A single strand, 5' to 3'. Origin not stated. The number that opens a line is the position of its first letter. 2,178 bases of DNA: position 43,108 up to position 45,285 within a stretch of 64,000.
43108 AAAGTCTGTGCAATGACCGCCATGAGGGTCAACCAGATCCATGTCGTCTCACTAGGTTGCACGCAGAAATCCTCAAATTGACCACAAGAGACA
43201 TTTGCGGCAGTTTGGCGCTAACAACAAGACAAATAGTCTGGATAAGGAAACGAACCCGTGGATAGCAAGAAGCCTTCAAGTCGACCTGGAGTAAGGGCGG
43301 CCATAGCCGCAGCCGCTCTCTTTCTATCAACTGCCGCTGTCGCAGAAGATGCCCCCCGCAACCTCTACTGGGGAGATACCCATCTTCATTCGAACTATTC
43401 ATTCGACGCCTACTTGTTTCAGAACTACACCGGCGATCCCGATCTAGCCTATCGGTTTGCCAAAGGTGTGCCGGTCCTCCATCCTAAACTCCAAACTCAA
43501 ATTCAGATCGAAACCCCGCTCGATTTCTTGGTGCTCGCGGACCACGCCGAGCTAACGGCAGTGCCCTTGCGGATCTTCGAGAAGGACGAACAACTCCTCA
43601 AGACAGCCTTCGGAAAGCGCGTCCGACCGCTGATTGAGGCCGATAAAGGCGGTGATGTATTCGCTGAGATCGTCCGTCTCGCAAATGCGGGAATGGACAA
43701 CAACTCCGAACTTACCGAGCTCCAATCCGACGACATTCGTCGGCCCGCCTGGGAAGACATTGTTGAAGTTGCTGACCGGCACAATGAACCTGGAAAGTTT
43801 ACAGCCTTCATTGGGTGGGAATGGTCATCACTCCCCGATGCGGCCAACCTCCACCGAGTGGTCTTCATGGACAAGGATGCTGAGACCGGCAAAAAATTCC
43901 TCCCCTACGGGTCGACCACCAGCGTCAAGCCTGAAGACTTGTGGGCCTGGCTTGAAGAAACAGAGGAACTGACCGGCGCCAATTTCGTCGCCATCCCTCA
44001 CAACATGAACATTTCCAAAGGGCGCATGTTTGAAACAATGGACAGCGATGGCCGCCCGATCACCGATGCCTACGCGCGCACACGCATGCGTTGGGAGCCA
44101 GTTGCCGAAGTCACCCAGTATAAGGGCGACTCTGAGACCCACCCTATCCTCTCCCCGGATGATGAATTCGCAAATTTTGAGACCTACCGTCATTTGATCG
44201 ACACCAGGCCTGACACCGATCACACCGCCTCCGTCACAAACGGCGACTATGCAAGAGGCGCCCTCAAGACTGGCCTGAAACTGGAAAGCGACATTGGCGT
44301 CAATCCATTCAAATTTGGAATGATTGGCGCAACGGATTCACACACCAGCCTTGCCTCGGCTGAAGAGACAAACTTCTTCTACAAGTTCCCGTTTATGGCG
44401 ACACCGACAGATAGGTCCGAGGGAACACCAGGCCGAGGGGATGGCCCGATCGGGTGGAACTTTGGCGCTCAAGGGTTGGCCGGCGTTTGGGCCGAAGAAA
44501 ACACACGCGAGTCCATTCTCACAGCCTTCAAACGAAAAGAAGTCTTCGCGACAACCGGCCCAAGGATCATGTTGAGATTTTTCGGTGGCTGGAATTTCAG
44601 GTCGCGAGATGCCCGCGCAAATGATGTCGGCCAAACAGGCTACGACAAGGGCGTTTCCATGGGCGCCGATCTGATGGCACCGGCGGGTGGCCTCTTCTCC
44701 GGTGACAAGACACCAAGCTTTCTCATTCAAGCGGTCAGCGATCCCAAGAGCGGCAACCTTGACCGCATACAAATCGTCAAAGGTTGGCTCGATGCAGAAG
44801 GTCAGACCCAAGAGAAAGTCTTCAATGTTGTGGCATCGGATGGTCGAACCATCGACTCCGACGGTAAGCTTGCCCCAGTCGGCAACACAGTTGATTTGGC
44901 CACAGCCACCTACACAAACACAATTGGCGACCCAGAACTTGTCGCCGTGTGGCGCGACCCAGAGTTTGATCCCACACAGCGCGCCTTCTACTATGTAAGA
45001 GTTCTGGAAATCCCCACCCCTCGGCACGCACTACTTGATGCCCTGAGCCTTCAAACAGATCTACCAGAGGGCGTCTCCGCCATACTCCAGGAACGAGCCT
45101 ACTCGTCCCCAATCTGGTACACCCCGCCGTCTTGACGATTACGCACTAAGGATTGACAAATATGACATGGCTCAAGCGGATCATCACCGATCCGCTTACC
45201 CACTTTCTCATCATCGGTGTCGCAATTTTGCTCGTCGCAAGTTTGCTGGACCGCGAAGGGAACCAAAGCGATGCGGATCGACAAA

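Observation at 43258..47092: Tightly packed operon of secreted DUF3604 protein, parvulin-like membrane protein and HupE/UreJ-like transporter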

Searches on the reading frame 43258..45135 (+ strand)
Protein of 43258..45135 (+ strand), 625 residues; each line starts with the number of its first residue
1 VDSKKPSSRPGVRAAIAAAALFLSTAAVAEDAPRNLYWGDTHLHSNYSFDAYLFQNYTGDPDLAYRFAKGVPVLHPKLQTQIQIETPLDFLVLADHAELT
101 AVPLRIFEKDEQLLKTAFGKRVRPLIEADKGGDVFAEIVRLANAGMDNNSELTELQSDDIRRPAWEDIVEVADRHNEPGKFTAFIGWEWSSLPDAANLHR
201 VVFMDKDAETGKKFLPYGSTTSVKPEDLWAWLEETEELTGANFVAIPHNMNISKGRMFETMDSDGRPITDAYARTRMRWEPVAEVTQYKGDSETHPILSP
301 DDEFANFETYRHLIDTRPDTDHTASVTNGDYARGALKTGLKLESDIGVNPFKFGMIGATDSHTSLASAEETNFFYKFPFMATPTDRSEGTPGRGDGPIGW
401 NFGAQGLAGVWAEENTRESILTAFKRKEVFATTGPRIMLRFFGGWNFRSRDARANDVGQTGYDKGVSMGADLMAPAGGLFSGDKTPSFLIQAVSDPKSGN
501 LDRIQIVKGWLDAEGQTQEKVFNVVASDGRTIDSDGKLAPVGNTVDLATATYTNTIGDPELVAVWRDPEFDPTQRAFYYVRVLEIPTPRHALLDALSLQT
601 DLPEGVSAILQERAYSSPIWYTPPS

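Call 3: search_protein_families(library=pfam, proteins=[window:43258-45135:+], max_evalue=0.1)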
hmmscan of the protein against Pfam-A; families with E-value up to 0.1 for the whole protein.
window:43258-45135:+ (625 aa): 1 family
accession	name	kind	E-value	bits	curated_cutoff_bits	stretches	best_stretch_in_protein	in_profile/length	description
PF12228.14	DUF3604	-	3e-226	752.9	20.4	1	32-623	2-591/591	Protein of unknown function (DUF3604)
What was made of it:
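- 43258..45135 (+): Gene 1: DUF3604 protein, 625 aa. Predicted to be a Sec-exported periplasmic enzyme of the PHP superfamily with a trinuclear metal site. Pfam PF12228, E=3e-226 (call 3).
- On DUF3604 (Pfam PF12228): Residues 32-623 match profile positions 2-591 of 591 (call 3).
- On PHP (polymerase and histidinol phosphatase) superfamily: Only DUF3604 was reported at E<=0.1 (call 3).
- DUF3604 matches over its full length (call 3).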

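Call 4: search_protein_families(library=ncbifam, proteins=[window:43258-45135:+], max_evalue=0.1)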
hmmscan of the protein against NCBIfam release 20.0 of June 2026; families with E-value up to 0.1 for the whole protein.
window:43258-45135:+ (625 aa): 0 families
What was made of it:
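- Tried and rejected: It gave nothing useful for any of the three proteins (call 4).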

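Call 6: find_homologous_proteins(query=window:43258-45135:+, max_evalue=0.00001)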
Query window:43258-45135:+ (625 aa): 7991 proteins with E <= 0.00001 among 8000 candidates; the best 120 are listed.
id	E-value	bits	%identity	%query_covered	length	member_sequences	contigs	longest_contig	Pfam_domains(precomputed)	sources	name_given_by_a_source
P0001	0.0e+0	1443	100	100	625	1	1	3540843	PF12228.15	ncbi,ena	-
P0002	6.7e-287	971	69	98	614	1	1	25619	PF12228.15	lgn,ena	-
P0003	7.1e-285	965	68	96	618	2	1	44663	PF12228.15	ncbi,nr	ncbi:MAG: DUF3604 domain-containing protein [Alphaproteobacteria bacterium]|nr:MAG: DUF3604 domain-c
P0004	6.8e-268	908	66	96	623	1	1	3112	PF12228.15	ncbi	-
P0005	8.6e-267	905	68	94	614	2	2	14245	PF12228.15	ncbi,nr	ncbi:MAG: DUF3604 domain-containing protein [Myxococcota bacterium]|nr:DUF3604 domain-containing pro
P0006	5.5e-266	902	65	98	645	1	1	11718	PF12228.15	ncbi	-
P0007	5.4e-258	876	65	94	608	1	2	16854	PF12228.15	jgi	jgi:hypothetical protein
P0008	2.5e-252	857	62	97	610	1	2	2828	PF12228.15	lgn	-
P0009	2.5e-247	841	62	94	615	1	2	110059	PF12228.15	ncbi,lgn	-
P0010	2.7e-247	840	62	98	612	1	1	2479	PF12228.15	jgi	jgi:hypothetical protein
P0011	3.2e-246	837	63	94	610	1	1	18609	PF12228.15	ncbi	ncbi:MAG: DUF3604 domain-containing protein [Pseudomonadales bacterium]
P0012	4.0e-246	837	61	98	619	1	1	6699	PF12228.15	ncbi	-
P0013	8.3e-246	835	60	98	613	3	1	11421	PF12228.15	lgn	-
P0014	2.8e-245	834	61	97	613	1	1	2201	PF12228.15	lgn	-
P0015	1.9e-244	831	62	94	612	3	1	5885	PF12228.15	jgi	-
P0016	4.4e-243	826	61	97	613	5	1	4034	PF12228.15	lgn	-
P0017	1.2e-236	805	59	98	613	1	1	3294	PF12228.15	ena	-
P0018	5.1e-235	800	59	95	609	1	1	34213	PF12228.15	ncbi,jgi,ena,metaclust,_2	metaclust:\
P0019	7.1e-233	793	59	95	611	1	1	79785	PF12228.15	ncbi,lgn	-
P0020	5.0e-225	767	58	96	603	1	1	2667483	PF12228.15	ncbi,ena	-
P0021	1.1e-224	766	57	98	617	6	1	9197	PF12228.15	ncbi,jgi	ncbi:MAG: DUF3604 domain-containing protein [Myxococcales bacterium]|jgi:hypothetical protein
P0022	1.9e-224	765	56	98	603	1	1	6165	PF12228.15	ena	-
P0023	2.3e-223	761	58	94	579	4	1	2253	PF12228.15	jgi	-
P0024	2.7e-223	761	59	94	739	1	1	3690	PF12228.15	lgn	-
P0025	3.0e-223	761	56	98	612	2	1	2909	PF12228.15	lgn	-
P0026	1.0e-222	759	59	94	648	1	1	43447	PF12228.15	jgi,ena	-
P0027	1.3e-222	759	57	97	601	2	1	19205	PF12228.15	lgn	-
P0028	2.2e-222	758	56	99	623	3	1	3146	PF12228.15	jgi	jgi:hypothetical protein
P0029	4.6e-222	757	56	95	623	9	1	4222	PF12228.15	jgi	jgi:hypothetical protein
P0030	5.6e-222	757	58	96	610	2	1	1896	PF12228.15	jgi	jgi:hypothetical protein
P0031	5.8e-222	757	58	96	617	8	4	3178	PF12228.15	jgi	jgi:hypothetical protein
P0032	6.0e-222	757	57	96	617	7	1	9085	PF12228.15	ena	-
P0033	1.7e-221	755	57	97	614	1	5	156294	PF12228.15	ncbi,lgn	-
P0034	3.8e-221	754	57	97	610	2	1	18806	PF12228.15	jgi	jgi:hypothetical protein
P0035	3.9e-221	754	56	97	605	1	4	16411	PF12228.15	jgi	-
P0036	7.6e-221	753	56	97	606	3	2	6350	PF12228.15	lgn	-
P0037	1.5e-220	752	55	97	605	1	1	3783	PF12228.15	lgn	-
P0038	1.6e-220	752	56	98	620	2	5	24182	PF12228.15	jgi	jgi:hypothetical protein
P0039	1.7e-220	752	57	97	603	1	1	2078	PF12228.15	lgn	-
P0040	2.1e-220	752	55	100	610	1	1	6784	PF12228.15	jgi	jgi:hypothetical protein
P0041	2.3e-220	751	58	96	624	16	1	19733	PF12228.15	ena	-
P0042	3.2e-220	751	55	97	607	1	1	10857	PF12228.15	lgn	-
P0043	6.5e-220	750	58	96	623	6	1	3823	PF12228.15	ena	-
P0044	9.1e-220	749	55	97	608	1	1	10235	PF12228.15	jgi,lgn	jgi:hypothetical protein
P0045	1.6e-219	749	58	94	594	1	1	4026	PF12228.15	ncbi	ncbi:MAG: DUF3604 domain-containing protein [Parahaliea sp.]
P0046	4.9e-219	747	57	96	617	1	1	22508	PF12228.15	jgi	jgi:hypothetical protein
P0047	5.3e-219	747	55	100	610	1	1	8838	PF12228.15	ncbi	-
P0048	5.4e-219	747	57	96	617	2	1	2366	PF12228.15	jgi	jgi:hypothetical protein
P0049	5.7e-219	747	56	96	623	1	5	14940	PF12228.15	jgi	jgi:hypothetical protein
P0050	8.7e-219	746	55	96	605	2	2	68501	PF12228.15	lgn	-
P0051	1.1e-218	746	54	100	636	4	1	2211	PF12228.15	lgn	-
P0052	1.4e-218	746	58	96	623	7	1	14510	PF12228.15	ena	-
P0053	1.5e-218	745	57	96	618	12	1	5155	PF12228.15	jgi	jgi:hypothetical protein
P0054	1.8e-218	745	54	97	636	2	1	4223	PF12228.15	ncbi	-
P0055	1.9e-218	745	58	94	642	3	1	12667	PF12228.15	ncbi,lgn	-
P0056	4.1e-218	744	56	96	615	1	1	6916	PF12228.15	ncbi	-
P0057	4.6e-218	744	57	98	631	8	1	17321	PF12228.15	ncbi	-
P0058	5.6e-218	744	57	96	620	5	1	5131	PF12228.15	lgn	-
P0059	9.9e-218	743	56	99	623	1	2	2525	PF12228.15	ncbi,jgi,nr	ncbi:MAG: DUF3604 domain-containing protein [Deltaproteobacteria bacterium]|nr:DUF3604 domain-contai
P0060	1.0e-217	743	57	96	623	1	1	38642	PF12228.15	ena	-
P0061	1.3e-217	742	57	96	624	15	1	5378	PF12228.15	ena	-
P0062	2.4e-217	741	56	96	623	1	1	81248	PF12228.15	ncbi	-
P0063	2.5e-217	741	55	96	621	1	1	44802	PF12228.15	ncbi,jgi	ncbi:MAG: DUF3604 domain-containing protein [Planctomycetota bacterium]|jgi:hypothetical protein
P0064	2.7e-217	741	56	96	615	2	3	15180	PF12228.15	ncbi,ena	-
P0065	3.3e-217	741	57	96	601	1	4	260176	PF12228.15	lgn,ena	-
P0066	3.3e-217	741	57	94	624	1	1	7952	PF12228.15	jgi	jgi:hypothetical protein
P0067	3.5e-217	741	55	99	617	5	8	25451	PF12228.15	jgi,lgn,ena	jgi:hypothetical protein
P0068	3.9e-217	741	57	94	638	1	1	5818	PF12228.15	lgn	-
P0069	4.3e-217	741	56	98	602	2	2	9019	PF12228.15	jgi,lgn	jgi:hypothetical protein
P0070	5.8e-217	740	56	99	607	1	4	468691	PF12228.15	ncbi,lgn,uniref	ncbi:MAG: DUF3604 domain-containing protein [Candidatus Pelagadaptatus aseana]|uniref:DUF3604 domain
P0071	5.9e-217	740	56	96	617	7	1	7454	PF12228.15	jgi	jgi:hypothetical protein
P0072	6.4e-217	740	56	96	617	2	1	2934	PF12228.15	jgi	-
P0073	7.3e-217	740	57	94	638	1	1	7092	PF12228.15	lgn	-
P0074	8.9e-217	740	55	98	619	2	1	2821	PF12228.15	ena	-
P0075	1.1e-216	739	56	96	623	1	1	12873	PF12228.15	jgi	jgi:hypothetical protein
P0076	1.1e-216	739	56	98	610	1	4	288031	PF12228.15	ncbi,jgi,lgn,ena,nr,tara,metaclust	ncbi:MAG: hypothetical protein CL693_07025 [Cellvibrionaceae bacterium]|nr:hypothetical protein [Cel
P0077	1.2e-216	739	57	95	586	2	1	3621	PF12228.15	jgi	jgi:hypothetical protein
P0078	1.4e-216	739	57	96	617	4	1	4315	PF12228.15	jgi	-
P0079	1.5e-216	739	55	96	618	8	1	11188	PF12228.15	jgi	-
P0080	1.5e-216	739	56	96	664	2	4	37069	PF12228.15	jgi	jgi:hypothetical protein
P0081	2.5e-216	738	55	97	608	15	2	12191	PF12228.15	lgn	-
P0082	2.5e-216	738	56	96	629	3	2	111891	PF12228.15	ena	-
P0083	2.7e-216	738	56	98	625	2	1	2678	PF12228.15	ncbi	-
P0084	2.8e-216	738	55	98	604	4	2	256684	PF12228.15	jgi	jgi:Protein of unknown function (DUF3604)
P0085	2.9e-216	738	57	94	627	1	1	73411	PF12228.15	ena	-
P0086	4.8e-216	737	55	95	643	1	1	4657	PF12228.15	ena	-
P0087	7.7e-216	736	55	98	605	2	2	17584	PF12228.15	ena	-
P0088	1.2e-215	736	57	95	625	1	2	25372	PF12228.15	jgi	jgi:hypothetical protein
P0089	1.3e-215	736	56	96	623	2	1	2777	PF12228.15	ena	-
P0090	1.7e-215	735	56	96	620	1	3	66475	PF12228.15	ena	-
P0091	1.7e-215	735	55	96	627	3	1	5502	PF12228.15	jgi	jgi:hypothetical protein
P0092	1.7e-215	735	54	96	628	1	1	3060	PF12228.15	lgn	-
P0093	2.1e-215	735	56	96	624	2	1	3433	PF12228.15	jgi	-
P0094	2.1e-215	735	55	96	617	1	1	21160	PF12228.15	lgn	-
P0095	2.6e-215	735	56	94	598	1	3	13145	PF12228.15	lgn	-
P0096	2.7e-215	735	57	96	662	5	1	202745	PF12228.15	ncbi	ncbi:MAG: DUF3604 domain-containing protein [Myxococcota bacterium]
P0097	3.1e-215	734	55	95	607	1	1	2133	PF12228.15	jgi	jgi:hypothetical protein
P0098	3.1e-215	734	55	96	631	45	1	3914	PF12228.15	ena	-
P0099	3.5e-215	734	56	98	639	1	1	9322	PF12228.15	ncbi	ncbi:MAG: DUF3604 domain-containing protein [Myxococcota bacterium]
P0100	3.6e-215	734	53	99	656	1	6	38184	PF12228.15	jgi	jgi:hypothetical protein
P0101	3.7e-215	734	56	96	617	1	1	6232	PF12228.15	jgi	jgi:hypothetical protein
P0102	4.0e-215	734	54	98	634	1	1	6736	PF12228.15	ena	-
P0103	4.2e-215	734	56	96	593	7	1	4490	PF12228.15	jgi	jgi:hypothetical protein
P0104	5.5e-215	734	56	96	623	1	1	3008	PF12228.15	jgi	-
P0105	5.5e-215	734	55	96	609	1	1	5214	PF12228.15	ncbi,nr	ncbi:MAG: DUF3604 domain-containing protein [Cellvibrionaceae bacterium]|nr:DUF3604 domain-containin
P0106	6.4e-215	733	57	95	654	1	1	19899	PF12228.15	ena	-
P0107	7.5e-215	733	55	97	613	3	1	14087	PF12228.15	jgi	-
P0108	8.8e-215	733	55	98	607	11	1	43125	PF12228.15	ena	-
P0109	9.8e-215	733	56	94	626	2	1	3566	PF12228.15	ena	-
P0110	1.4e-214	732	55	95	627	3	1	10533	PF12228.15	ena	-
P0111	1.5e-214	732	56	97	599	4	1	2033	PF12228.15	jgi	jgi:hypothetical protein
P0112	1.5e-214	732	55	94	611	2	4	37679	PF12228.15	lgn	-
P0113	1.9e-214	732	56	95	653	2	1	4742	PF12228.15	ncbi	-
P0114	2.0e-214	732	56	97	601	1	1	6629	PF12228.15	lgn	-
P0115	2.2e-214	732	56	96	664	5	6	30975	PF12228.15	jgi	jgi:hypothetical protein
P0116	2.3e-214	732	56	94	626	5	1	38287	PF12228.15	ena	-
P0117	2.5e-214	732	54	96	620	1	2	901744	PF12228.15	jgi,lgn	-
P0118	2.7e-214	731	55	97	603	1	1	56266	PF12228.15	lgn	-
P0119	3.4e-214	731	55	97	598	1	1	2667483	PF12228.15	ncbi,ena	-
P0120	3.6e-214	731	56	95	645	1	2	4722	PF12228.15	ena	-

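Call 8: search_solved_structures(query=window:43258-45135:+, max_evalue=1, show_alignments=2)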
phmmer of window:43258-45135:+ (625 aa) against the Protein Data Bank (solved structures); distinct sequences matched with E-value up to 1: 1.
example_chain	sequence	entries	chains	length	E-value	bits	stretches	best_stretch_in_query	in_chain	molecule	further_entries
6mnt_A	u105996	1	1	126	0.65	11.6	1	513-559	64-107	Putative coat protein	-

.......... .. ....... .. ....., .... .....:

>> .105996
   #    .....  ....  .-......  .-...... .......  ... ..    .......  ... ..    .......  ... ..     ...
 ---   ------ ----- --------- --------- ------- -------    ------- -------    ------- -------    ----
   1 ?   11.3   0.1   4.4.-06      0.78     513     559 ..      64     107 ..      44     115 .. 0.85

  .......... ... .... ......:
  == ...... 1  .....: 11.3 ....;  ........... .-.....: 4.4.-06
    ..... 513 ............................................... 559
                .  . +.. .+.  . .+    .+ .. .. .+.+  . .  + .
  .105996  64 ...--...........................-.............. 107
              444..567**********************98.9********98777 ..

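Call 10: find_encoding_contigs(protein=P0001, flank=10000, max_places=3)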
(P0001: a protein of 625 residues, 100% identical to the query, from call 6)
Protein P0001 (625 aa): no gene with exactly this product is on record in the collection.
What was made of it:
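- Tried and rejected: Exact look-ups. find_encoding_contigs had no record for the window's own DUF3604 protein (call 10).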

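Call 11: find_related_loci(query=A1, collection=genome_contigs, flank=7000)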
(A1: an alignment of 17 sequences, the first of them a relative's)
Query A1 (625 aa) in genome_contigs; peptide patterns used: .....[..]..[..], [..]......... (x = any residue, [..] = any of these).
599 stretches matched a pattern (row limit reached: there are more); 586 encode a relative of the query (tblastn E <= 1e-3); the best 80 are kept; 80 distinct loci.
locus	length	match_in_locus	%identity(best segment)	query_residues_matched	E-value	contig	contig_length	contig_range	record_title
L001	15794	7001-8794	57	16-623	0e+0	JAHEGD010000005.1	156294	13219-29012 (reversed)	MAG: Porticoccaceae bacterium isolate Ww380 NODE_88_length_156294_cov_4.726272, whole genome shotgun sequence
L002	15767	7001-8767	58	24-623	0e+0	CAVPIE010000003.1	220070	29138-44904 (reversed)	MAG: uncultured delta proteobacterium isolate MFD09964.bin.1.42 genome assembly, contig: contig_15997, whole genome shot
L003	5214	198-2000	54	10-623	0e+0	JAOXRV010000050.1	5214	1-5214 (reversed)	MAG: Cellvibrionaceae bacterium isolate R2S4C2D_S42.025 k141_303190, whole genome shotgun sequence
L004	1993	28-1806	55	24-623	0e+0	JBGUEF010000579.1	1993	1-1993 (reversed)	MAG: Deltaproteobacteria bacterium isolate 35D-01 NODE_579_length_1993_cov_2.790188, whole genome shotgun sequence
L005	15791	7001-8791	55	19-623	0e+0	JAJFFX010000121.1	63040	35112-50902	MAG: Marinicaulis sp. isolate OFTM132 OFTM132_120, whole genome shotgun sequence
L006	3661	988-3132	53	15-623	0e+0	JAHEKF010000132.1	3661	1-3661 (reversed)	MAG: Rhodospirillaceae bacterium isolate Ww577 NODE_123241_length_3661_cov_4.866949, whole genome shotgun sequence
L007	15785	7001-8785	54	16-623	0e+0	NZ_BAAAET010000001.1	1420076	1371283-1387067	Marinobacterium maritimum strain JCM 15134 sequence01, whole genome shotgun sequence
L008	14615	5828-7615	54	14-623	0e+0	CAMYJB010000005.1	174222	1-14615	MAG: uncultured Woeseiaceae bacterium isolate ES_Gamma_089 genome assembly, contig: scaffold_30, whole genome shotgun se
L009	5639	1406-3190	53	23-623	0e+0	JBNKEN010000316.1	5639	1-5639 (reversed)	MAG: Pseudoalteromonas sp. isolate F1.bin.10.orig k141_1543674, whole genome shotgun sequence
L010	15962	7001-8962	51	3-623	0e+0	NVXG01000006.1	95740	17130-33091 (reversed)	MAG: Robiginitomaculum sp. isolate NORP17 Contig_source1382A_588, whole genome shotgun sequence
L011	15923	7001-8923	50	15-623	0e+0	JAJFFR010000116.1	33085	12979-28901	MAG: Robiginitomaculum sp. isolate OFTM279 OFTM279_115, whole genome shotgun sequence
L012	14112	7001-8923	52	15-625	0e+0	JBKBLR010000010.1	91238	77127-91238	MAG: Parvularculaceae bacterium isolate 21H_026.bin.68 NODE_10_length_91238_cov_6.751209, whole genome shotgun sequence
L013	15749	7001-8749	55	28-623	0e+0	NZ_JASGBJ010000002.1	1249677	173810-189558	Marinobacter sp. CHS3-4 contig2, whole genome shotgun sequence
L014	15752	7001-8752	53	22-623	0e+0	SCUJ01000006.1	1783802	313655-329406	MAG: Gammaproteobacteria bacterium isolate FW602_bin.35 FW602_bin.35-77538, whole genome shotgun sequence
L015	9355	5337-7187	52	33-625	0e+0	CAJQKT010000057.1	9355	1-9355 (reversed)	MAG: uncultured Pseudomonadales bacterium isolate 0.2_20180515_Bin_MAXBIN_178_sub_1 genome assembly, contig: c_000000009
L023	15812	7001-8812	50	9-623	0e+0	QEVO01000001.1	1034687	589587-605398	MAG: Proteobacteria bacterium isolate PRO5 J3_scaffold_1, whole genome shotgun sequence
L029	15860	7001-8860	51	19-623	0e+0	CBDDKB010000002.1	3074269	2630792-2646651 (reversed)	MAG: Alphaproteobacteria bacterium isolate 291f0014-fb19-46b7-b450-4b1e4885b186 genome assembly, contig: contig_2, whole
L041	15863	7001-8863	49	9-623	0e+0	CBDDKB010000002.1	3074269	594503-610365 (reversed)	MAG: Alphaproteobacteria bacterium isolate 291f0014-fb19-46b7-b450-4b1e4885b186 genome assembly, contig: contig_2, whole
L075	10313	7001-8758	48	33-623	2e-173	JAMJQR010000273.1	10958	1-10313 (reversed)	MAG: Candidatus Benthicola marisminoris isolate Bin_S162_007 Contig_S162_3783939, whole genome shotgun sequence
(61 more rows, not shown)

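Call 13: list_cluster_members(proteins=[window:43258-45135:+, window:45153-46058:+, window:46055-47092:+])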
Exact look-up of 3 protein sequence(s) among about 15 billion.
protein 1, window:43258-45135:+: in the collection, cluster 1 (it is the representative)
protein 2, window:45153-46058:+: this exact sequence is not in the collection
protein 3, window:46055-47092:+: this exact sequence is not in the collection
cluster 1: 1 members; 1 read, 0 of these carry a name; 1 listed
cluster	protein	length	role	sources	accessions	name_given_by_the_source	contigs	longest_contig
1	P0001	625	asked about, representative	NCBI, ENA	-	-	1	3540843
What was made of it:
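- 43258..45135 (+): Exact database match P0001 (calls 6, 13).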
